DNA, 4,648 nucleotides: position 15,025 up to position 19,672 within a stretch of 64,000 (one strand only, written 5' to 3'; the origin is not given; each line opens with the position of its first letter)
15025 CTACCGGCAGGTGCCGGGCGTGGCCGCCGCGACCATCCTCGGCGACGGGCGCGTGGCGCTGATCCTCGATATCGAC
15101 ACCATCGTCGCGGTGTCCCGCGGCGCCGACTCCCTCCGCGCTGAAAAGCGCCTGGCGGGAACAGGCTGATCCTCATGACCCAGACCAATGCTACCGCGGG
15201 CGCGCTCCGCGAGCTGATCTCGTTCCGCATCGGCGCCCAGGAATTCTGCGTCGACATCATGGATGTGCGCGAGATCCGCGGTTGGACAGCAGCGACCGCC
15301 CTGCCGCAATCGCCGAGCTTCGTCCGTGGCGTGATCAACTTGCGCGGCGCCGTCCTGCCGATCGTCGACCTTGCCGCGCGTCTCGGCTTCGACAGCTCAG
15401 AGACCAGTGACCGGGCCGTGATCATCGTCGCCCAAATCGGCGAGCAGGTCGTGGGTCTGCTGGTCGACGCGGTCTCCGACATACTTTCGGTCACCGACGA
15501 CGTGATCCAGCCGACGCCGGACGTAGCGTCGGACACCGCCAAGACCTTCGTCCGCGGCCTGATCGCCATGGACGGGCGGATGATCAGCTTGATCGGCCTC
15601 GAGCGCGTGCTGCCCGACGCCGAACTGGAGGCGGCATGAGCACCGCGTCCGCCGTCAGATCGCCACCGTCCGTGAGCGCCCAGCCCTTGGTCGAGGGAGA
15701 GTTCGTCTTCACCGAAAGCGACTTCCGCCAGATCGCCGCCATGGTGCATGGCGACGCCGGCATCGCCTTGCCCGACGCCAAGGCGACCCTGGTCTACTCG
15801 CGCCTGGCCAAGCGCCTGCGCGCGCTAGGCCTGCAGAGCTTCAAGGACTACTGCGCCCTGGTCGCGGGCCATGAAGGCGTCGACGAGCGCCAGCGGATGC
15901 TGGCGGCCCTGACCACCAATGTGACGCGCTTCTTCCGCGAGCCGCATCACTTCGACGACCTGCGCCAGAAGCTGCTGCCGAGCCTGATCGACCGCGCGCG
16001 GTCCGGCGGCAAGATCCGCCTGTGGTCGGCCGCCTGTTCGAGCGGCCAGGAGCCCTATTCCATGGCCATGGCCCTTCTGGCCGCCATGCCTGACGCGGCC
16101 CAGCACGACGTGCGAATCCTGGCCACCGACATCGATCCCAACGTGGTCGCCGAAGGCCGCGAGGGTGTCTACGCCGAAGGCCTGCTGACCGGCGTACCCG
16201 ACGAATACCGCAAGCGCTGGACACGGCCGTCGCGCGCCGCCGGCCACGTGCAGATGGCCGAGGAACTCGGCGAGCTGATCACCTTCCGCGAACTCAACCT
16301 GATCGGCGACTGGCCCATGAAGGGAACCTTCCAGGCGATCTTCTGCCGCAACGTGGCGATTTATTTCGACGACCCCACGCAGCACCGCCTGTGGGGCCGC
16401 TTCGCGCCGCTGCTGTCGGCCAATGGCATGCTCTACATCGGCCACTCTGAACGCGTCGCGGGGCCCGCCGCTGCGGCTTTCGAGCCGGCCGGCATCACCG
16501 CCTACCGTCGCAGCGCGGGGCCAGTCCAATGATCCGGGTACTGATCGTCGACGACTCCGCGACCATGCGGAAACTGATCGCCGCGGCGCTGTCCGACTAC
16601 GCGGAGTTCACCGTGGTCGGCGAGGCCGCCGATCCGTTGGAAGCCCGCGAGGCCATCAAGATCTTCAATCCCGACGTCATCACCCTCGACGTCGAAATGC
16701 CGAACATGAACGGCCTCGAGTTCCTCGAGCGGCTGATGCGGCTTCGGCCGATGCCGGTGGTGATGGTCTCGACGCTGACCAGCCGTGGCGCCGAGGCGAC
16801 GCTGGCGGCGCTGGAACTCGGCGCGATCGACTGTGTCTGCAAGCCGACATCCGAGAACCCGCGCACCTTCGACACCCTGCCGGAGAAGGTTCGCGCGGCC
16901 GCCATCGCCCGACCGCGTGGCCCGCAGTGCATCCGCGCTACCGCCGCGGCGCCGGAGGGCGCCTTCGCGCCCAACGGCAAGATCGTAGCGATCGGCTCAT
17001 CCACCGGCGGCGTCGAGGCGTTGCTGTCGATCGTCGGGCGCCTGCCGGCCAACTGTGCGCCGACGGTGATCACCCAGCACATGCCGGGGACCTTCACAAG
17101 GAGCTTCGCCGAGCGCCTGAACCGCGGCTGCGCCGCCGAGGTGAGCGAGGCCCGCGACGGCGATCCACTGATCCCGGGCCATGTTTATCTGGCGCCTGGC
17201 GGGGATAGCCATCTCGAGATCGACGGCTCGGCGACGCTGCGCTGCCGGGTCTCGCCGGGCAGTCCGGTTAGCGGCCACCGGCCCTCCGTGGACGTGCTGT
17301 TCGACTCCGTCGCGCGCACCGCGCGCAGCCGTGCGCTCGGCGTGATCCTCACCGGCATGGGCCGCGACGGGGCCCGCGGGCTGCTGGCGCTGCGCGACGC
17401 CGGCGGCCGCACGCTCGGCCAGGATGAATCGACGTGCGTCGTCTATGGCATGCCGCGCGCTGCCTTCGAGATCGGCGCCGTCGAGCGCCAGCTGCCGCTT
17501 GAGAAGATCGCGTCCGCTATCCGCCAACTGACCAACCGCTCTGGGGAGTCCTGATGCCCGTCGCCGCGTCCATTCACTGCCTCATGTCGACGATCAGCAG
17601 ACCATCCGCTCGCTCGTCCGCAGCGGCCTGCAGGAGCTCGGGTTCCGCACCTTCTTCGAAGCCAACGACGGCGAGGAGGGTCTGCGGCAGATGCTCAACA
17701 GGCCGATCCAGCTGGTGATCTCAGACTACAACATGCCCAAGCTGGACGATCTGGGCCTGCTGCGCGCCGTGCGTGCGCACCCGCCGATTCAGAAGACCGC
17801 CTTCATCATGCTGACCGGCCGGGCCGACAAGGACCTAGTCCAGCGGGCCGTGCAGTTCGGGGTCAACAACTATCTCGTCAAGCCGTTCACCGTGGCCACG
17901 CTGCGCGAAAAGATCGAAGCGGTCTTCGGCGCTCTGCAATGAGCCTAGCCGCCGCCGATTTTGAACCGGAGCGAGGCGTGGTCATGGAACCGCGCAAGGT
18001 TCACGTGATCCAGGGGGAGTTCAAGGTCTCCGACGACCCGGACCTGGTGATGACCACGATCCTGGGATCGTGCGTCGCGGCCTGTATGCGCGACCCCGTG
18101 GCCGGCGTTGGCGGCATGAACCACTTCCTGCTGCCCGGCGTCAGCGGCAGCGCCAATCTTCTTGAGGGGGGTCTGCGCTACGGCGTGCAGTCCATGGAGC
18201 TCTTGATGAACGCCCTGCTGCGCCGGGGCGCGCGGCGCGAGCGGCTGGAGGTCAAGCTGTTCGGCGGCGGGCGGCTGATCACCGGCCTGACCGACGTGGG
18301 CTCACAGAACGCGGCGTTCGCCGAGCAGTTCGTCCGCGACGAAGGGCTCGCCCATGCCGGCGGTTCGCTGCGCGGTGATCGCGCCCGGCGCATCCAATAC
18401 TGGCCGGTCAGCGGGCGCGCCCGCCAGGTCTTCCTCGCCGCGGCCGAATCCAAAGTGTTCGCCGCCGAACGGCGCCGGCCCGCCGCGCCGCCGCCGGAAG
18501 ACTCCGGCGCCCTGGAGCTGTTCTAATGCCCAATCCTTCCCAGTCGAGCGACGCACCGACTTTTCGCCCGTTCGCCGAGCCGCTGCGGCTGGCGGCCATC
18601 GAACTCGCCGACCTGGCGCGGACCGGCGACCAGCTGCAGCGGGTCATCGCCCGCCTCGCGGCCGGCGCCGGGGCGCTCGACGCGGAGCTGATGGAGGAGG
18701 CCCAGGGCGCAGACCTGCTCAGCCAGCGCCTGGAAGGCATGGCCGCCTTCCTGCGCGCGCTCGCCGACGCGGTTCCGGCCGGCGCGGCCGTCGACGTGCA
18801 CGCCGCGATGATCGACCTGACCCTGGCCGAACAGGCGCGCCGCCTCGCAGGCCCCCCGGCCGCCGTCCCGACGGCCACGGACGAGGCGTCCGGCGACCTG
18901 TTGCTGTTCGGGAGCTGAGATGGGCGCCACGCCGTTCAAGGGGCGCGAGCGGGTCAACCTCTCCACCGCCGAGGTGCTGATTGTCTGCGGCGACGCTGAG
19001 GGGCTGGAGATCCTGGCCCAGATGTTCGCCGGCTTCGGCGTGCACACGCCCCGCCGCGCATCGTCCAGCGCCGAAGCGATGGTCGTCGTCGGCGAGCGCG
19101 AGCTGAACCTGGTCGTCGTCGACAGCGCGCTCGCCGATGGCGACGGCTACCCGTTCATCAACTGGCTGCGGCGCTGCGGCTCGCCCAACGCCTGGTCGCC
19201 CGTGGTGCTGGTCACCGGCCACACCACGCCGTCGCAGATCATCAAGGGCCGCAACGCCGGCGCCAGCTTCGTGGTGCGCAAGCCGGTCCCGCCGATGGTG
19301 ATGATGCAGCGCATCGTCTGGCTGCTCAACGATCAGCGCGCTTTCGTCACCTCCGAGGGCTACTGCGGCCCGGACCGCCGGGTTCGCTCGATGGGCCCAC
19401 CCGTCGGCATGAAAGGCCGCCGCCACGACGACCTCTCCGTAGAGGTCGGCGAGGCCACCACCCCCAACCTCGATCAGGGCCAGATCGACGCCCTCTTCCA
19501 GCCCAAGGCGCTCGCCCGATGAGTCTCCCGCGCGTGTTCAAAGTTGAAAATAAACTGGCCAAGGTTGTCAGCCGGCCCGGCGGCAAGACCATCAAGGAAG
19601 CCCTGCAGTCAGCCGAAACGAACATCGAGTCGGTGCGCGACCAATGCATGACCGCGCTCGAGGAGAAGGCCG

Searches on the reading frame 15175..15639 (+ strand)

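Call 40: search_protein_families(library=pfam, proteins=[window:15175-15639:+], max_evalue=0.01)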
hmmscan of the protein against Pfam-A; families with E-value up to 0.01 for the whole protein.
window:15175-15639:+ (154 aa): 1 family
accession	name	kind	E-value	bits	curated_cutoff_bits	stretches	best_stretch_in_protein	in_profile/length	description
PF01584.24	CheW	-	4.8e-38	130.3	23.5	1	14-149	2-137/138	CheW-like domain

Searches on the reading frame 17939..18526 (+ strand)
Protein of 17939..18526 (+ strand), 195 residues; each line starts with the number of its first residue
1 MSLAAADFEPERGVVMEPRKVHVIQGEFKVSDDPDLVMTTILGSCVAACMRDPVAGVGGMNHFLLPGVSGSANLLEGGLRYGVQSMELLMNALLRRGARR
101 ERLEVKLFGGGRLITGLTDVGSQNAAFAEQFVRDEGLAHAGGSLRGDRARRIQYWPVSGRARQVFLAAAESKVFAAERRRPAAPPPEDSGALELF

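Call 40: search_protein_families(library=pfam, proteins=[window:17939-18526:+], max_evalue=0.01)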
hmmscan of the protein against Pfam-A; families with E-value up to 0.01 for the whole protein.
window:17939-18526:+ (195 aa): 1 family
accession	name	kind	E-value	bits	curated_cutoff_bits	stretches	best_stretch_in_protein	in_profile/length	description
PF03975.18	CheD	-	3.6e-18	66.1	25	1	75-161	13-104/108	CheD chemotactic sensory transduction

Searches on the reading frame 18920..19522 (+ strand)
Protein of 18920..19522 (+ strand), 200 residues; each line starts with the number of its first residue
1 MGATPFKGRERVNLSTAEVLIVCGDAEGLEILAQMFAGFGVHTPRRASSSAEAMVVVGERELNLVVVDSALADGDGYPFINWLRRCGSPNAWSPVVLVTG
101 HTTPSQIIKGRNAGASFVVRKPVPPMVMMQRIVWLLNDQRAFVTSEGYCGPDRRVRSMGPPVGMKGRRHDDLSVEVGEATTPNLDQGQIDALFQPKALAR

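Call 40: search_protein_families(library=pfam, proteins=[window:18920-19522:+], max_evalue=0.01)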
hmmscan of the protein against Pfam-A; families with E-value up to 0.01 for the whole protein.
window:18920-19522:+ (200 aa): 1 family
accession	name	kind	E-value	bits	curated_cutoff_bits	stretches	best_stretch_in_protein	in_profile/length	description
PF00072.30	Response_reg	-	2.7e-11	44.1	30.2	1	19-132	1-110/111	Response regulator receiver domain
